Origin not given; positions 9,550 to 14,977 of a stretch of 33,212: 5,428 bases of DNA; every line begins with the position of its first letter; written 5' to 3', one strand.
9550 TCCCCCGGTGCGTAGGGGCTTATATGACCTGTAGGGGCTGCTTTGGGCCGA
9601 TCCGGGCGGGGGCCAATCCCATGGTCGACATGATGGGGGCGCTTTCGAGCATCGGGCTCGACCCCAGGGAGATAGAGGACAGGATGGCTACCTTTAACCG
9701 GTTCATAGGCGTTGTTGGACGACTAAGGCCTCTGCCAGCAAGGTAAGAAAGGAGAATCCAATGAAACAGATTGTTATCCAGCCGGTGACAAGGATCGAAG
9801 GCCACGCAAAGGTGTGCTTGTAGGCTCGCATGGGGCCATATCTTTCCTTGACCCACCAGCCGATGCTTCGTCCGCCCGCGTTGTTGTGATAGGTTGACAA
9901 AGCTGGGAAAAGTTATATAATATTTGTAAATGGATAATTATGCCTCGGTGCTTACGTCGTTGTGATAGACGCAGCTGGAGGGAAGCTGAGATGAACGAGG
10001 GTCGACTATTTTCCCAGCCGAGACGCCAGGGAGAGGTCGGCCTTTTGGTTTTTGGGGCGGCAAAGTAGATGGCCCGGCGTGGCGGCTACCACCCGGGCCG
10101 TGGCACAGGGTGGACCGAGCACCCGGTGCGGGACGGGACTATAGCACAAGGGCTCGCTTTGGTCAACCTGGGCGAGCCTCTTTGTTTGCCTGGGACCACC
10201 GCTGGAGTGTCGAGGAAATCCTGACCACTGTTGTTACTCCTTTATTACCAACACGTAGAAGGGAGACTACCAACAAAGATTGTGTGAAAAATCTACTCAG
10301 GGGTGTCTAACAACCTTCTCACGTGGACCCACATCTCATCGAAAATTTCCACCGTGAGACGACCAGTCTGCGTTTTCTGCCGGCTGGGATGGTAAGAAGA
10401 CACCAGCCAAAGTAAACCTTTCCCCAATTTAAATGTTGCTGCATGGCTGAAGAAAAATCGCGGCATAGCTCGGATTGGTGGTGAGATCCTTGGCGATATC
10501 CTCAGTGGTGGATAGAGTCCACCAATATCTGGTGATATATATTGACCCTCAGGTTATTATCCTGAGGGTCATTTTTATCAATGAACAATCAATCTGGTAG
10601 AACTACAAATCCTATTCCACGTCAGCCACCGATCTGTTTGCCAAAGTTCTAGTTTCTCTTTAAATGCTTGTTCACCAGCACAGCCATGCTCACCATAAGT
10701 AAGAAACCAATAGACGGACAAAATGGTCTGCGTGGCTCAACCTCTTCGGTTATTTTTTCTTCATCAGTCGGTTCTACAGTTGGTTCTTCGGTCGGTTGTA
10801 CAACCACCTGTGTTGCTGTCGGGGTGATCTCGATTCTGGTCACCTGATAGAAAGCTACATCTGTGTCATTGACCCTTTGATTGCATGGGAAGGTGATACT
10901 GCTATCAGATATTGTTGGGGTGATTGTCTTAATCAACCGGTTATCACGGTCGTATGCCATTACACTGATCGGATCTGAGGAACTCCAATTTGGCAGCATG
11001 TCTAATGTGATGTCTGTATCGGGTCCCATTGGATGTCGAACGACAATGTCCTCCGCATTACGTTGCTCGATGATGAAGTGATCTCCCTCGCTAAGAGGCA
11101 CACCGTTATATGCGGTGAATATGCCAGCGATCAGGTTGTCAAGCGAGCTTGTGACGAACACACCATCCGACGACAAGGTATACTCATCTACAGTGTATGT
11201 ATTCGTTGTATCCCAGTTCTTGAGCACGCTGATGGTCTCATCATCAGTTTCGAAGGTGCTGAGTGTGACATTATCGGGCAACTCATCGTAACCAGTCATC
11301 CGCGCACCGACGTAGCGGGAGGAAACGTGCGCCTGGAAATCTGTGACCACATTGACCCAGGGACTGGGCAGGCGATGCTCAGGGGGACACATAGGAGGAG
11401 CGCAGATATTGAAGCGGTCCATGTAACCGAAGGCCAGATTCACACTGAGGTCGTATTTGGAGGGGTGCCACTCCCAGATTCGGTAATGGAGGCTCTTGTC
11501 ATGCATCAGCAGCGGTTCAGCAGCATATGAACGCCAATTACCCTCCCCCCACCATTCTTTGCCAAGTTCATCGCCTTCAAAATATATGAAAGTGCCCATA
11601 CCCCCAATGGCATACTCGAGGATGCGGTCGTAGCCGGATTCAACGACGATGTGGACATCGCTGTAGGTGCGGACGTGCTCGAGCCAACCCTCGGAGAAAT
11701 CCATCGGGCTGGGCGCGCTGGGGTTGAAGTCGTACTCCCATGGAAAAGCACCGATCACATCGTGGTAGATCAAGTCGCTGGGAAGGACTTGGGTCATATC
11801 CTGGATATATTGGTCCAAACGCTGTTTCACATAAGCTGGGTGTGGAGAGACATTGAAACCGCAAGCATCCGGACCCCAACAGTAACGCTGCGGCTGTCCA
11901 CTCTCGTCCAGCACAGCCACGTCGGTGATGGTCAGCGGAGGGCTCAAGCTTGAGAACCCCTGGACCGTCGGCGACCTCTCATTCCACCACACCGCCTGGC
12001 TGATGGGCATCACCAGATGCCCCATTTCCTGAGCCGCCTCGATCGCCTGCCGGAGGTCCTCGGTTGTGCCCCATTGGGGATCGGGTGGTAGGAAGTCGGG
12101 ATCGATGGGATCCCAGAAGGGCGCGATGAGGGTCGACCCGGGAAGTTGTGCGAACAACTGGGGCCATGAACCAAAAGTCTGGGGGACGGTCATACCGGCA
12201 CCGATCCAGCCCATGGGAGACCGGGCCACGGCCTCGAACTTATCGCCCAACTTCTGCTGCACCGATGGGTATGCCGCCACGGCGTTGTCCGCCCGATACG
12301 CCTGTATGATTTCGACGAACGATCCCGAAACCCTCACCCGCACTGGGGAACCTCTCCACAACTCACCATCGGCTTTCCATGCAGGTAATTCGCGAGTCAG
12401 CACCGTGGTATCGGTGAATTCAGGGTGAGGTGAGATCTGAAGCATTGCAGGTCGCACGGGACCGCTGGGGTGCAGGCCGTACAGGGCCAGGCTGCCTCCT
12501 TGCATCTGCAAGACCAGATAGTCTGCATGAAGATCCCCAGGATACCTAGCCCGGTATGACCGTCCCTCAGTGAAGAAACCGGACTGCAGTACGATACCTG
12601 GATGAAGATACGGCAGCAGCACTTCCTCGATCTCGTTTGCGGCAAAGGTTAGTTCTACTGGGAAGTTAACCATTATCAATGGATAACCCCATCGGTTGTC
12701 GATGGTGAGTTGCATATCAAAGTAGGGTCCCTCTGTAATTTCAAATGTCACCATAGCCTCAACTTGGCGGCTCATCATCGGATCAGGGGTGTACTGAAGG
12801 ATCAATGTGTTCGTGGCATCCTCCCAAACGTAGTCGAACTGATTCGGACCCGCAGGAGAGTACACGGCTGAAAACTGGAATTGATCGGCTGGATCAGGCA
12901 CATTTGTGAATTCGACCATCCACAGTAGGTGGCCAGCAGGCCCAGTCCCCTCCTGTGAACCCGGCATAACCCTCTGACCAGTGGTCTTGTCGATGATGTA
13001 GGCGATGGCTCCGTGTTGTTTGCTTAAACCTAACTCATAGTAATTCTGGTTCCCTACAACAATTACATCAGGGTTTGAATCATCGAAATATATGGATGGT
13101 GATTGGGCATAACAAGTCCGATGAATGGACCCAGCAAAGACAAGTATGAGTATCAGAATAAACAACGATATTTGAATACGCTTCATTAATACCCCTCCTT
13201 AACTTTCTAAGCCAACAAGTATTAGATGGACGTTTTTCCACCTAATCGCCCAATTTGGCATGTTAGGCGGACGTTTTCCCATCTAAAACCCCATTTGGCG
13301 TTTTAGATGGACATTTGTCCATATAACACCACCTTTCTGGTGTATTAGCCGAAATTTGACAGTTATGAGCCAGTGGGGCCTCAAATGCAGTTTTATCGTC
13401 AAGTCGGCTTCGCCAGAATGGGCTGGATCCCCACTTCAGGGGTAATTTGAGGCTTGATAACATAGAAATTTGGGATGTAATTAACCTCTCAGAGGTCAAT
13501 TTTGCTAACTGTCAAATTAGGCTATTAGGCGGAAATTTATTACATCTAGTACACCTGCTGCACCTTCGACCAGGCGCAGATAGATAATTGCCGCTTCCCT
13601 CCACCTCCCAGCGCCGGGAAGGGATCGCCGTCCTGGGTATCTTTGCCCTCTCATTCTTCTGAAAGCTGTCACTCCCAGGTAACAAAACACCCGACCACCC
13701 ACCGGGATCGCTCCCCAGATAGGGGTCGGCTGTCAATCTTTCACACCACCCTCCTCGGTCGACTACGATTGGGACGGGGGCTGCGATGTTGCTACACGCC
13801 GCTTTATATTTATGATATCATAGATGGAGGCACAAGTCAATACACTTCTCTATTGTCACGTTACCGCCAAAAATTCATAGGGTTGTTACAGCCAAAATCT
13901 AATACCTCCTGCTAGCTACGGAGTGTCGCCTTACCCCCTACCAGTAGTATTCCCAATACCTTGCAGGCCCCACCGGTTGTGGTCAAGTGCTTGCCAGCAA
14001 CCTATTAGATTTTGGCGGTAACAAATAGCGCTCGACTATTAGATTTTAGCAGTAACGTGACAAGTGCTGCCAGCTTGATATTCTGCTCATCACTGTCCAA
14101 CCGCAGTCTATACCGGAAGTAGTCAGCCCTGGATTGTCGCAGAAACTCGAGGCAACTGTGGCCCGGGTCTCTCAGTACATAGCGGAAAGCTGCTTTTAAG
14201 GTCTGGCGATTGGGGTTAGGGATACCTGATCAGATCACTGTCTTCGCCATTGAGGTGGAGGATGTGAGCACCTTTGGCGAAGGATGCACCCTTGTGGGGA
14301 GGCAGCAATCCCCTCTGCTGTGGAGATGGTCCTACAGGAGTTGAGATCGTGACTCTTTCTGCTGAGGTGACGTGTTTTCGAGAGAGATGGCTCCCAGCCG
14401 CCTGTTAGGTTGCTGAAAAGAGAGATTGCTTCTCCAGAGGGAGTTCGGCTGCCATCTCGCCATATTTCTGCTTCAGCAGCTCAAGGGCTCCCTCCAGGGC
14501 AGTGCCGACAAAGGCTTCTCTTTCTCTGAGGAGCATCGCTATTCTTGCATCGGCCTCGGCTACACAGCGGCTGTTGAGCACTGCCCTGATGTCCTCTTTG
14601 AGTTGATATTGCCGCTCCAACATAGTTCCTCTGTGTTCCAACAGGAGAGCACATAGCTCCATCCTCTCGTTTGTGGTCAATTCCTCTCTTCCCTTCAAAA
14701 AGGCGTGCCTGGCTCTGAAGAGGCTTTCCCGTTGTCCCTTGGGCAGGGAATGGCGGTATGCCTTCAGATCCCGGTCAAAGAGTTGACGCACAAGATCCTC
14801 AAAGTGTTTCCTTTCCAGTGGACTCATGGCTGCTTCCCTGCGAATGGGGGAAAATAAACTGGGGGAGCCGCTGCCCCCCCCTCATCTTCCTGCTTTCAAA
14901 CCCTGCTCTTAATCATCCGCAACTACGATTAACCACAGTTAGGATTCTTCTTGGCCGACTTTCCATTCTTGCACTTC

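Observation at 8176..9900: Hydrogenase module without a catalytic subunit: mvhD and mvhG intact, mvhA cut after codon 20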

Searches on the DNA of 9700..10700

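Call 23: search_rna_families(source=window, start=9700, end=10700, threshold=evalue, max_evalue=10, show_alignments=2)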
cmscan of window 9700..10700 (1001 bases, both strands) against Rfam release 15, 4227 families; matches with E-value up to 10: 6.
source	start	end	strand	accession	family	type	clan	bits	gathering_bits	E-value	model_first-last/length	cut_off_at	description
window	10507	10581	+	RF04312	trpB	Cis-reg;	-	24.5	59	0.72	1-107/107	no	trpB ncRNA motif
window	10470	10574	+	RF04315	manA-II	Cis-reg;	-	21.5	100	0.47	1-147/147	no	manA_II ncRNA motif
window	10122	10182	+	RF02985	ftsZ-DE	Gene; sRNA;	-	21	72.2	0.22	1-69/69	no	ftsZ-DE RNA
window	10537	10640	-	RF00514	His_leader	Cis-reg; leader;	-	17.8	49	3.4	1-126/126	no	Histidine operon leader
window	10382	10489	+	RF00398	SNORA15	Gene; snRNA; snoRNA; HACA-box;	-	16.1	47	5.1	1-137/137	no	Small nucleolar RNA SNORA15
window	9947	10017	+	RF02207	WT1-AS_5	Gene; lncRNA;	-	11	80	9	1-79/79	no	WT1 antisense RNA conserved region 5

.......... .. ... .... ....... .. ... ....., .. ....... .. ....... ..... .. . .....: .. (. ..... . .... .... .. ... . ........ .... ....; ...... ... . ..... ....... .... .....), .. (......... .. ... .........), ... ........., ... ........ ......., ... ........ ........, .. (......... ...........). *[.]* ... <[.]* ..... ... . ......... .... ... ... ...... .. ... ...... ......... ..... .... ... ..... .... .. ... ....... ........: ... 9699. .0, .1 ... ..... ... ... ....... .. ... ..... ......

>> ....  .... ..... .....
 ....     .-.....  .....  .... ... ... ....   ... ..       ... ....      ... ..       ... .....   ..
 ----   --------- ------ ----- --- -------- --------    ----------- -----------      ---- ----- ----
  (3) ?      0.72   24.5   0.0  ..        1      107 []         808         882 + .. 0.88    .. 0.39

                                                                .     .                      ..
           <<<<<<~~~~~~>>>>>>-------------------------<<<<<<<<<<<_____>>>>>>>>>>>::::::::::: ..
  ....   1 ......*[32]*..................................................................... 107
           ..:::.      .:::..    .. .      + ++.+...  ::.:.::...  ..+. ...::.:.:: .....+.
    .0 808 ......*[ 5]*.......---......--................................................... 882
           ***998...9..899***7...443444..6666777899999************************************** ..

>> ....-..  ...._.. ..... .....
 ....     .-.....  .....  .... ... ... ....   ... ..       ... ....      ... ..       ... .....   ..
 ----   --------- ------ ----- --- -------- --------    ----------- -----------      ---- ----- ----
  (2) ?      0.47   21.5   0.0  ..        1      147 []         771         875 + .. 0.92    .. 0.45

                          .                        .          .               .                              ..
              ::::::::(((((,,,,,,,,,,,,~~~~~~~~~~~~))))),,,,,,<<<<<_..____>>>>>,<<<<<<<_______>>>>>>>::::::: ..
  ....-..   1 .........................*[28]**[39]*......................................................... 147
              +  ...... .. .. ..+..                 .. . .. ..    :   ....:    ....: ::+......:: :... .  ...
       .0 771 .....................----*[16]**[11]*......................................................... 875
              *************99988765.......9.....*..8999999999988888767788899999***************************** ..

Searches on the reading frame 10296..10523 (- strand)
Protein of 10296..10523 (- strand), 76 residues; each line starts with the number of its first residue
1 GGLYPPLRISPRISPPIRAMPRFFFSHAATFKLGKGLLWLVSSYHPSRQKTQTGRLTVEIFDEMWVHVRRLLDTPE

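Call 60: search_protein_families(library=pfam, max_evalue=1, proteins=[window:10296-10523:-])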
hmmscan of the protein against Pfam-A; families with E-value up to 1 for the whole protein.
seq(76 aa): 0 families

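Call 62: search_solved_structures(query=window:10296-10523:-, max_evalue=10, show_alignments=2)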
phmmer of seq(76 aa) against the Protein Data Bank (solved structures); distinct sequences matched with E-value up to 10: 6.
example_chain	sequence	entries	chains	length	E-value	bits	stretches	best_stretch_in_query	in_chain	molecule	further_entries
2d3y_A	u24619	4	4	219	2.7e-06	30.7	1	25-71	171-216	uracil-DNA glycosylase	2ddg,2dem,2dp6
7ysu_A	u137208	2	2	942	0.33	14.5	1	11-73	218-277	Klotho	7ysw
7ysh_A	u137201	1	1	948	0.34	14.5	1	11-73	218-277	Klotho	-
8toh_A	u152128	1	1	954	0.34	14.5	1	11-73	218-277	Klotho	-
5w21_A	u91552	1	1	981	0.34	14.5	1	11-73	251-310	Klotho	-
8uf8_A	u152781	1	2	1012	0.36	14.4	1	11-73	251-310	Klotho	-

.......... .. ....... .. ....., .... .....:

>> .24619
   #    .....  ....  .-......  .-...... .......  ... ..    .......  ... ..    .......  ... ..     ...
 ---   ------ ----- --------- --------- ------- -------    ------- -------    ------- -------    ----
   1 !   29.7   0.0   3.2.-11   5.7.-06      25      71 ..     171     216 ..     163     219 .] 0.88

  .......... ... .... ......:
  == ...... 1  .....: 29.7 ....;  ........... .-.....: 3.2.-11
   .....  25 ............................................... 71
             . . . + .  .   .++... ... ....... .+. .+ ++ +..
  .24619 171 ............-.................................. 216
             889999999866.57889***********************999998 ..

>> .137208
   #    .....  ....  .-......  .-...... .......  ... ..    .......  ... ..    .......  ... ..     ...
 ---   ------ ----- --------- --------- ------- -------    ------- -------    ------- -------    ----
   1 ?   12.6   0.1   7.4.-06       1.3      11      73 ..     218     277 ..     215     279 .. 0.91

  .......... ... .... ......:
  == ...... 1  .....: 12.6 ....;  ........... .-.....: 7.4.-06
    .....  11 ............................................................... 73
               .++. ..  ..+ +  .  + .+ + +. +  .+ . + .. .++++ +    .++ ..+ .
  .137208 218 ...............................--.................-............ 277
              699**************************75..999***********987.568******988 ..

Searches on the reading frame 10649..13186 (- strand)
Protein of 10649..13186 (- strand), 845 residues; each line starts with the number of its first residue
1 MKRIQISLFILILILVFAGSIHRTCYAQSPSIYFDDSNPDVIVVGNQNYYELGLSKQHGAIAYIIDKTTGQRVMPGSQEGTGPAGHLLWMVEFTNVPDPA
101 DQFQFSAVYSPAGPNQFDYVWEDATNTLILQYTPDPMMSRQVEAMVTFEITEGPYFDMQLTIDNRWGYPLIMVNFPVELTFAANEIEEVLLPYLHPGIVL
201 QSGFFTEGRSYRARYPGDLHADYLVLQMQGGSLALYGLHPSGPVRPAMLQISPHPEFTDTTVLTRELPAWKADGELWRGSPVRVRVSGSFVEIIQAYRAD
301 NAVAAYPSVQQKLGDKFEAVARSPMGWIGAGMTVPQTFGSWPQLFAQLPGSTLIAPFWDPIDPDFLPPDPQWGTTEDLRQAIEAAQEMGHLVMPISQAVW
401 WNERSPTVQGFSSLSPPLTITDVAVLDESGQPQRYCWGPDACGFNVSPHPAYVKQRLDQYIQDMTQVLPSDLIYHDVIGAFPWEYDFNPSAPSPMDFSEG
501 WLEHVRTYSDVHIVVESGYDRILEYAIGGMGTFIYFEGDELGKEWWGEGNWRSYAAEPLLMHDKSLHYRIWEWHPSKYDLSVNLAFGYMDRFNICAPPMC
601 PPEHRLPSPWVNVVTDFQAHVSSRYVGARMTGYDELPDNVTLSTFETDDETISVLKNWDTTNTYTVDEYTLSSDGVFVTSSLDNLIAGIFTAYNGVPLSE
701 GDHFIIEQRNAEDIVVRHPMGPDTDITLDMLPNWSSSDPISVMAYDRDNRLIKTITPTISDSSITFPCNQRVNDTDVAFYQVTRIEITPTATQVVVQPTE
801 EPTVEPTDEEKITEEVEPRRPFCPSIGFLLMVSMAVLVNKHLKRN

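Call 6: search_protein_families(library=pfam, proteins=[window:10649-13186:-], max_evalue=0.01)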
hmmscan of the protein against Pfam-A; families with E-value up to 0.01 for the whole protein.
window:10649-13186:- (845 aa): 0 families

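Call 32: find_homologous_proteins(query=window:10649-13186:-, max_evalue=0.00001)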
Query window:10649-13186:- (845 aa): 29 proteins with E <= 0.00001 among 8000 candidates.
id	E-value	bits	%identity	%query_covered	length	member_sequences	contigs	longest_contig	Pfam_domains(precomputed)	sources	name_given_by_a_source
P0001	0.0e+0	1996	100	100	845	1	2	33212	-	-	-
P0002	3.0e-251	855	37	92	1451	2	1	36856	-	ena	-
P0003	1.3e-194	667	43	92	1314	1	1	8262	PF00801.27,PF10102.15,PF13860.13,PF18911.7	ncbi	-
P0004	1.1e-174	601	41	92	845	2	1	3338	PF19773.6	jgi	jgi:hypothetical protein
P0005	3.3e-173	596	40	93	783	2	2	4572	PF19773.6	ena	-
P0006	8.2e-173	595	41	90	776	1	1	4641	PF19773.6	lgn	-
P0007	4.2e-167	576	41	93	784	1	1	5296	PF19773.6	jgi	jgi:hypothetical protein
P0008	1.6e-165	571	39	93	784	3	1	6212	PF19773.6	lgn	-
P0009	1.1e-160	555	38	93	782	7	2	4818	PF19773.6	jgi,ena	-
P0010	1.1e-159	552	38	91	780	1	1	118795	PF19773.6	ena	-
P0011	1.1e-153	532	38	93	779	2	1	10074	PF19773.6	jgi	jgi:hypothetical protein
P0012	3.0e-149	517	38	89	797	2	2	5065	PF19773.6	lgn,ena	-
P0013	3.7e-145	504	37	93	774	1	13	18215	PF19773.6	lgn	-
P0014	9.1e-141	489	36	90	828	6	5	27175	PF19773.6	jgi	-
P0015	2.5e-137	478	37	89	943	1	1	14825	PF07833.17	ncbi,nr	ncbi:MAG: copper amine oxidase N-terminal domain-containing protein [Firmicutes bacterium]|nr:copper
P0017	2.1e-135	471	36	89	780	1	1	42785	PF19773.6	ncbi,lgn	-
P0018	8.7e-134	466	34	96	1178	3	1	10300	PF19773.6,PF13385.14,PF18962.8,PF00041.28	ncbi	-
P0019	3.7e-133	464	34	92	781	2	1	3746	PF19773.6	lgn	-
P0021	9.5e-130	453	35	89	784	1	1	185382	PF19773.6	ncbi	-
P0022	1.9e-127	445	39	75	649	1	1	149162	PF19773.6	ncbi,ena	-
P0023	1.4e-126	442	32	89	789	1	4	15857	PF19773.6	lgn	-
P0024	2.6e-118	415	33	91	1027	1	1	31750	PF19773.6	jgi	jgi:uncharacterized protein (TIGR03437 family)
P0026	3.1e-106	375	32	91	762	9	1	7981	PF19773.6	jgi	jgi:hypothetical protein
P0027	2.5e-98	349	37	64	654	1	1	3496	PF19773.6,PF18962.8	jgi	jgi:hypothetical protein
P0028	2.8e-86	309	32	79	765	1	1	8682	PF19773.6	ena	-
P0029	1.3e-77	280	31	75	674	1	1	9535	PF19773.6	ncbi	ncbi:MAG: hypothetical protein C5B48_05770, partial [Candidatus Rokuibacteriota bacterium]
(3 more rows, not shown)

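Call 33: find_encoding_contigs(protein=P0001, flank=10000, max_places=10)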
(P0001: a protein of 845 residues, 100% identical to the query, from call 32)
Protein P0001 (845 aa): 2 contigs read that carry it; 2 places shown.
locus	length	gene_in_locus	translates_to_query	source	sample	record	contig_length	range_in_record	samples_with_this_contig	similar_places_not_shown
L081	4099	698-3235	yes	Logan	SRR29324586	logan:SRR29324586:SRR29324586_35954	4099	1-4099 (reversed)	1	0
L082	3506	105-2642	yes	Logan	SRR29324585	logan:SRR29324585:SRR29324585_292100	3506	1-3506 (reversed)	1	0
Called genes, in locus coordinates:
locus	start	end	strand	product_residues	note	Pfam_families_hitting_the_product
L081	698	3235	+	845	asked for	-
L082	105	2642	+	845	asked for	-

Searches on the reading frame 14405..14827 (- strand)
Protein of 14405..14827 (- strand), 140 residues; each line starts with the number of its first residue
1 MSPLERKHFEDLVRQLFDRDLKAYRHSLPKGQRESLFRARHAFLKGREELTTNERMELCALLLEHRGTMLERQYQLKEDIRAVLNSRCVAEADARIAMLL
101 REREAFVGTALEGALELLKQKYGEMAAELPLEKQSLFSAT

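Call 6: search_protein_families(library=pfam, proteins=[window:14405-14827:-], max_evalue=0.01)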
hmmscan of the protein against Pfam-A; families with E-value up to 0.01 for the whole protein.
window:14405-14827:- (140 aa): 1 family
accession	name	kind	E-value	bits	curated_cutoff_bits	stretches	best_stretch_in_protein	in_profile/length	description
PF01610.23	DDE_Tnp_ISL3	-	1e-06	29.2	23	1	8-103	85-178/240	Transposase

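Call 60: search_protein_families(library=pfam, max_evalue=1, proteins=[window:14408-14827:-])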
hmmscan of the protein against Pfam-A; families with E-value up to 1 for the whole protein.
seq(140 aa): 4 families
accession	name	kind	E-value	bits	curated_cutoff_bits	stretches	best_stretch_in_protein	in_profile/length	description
PF01610.23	DDE_Tnp_ISL3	-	1e-06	29.2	23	1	8-103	85-178/240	Transposase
PF17863.7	AAA_lid_2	-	0.033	14.3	22.7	1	41-76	28-62/74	AAA lid domain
PF03000.19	NPH3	-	0.035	14.2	27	1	33-62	219-248/258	NPH3 family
PF11090.14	Phage_T7_Gp13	-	0.18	12.6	25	1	49-75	32-57/86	Bacteriophage T7, probable scaffold protein Gp13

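Call 63: find_encoding_contigs(protein=window:14405-14827:-, flank=10000, max_places=10)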
Protein window:14405-14827:- (140 aa): 4 contigs read that carry it; 4 places shown.
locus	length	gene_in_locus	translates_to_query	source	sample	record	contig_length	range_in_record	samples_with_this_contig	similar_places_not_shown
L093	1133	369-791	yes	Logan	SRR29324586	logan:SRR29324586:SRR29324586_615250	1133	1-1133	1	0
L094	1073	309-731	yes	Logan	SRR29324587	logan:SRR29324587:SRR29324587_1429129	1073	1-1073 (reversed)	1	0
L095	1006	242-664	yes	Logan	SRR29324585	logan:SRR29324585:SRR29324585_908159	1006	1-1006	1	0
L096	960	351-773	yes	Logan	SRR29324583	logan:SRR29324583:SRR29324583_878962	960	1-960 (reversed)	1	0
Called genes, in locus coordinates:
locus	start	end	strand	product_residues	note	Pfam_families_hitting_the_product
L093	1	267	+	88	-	?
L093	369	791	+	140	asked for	PF01610:DDE_Tnp_ISL3 (weak)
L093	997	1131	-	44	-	?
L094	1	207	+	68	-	?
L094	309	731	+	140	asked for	PF01610:DDE_Tnp_ISL3 (weak)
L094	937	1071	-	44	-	?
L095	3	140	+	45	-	?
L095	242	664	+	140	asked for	PF01610:DDE_Tnp_ISL3 (weak)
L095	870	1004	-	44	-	?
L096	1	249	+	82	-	?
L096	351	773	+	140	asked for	PF01610:DDE_Tnp_ISL3 (weak)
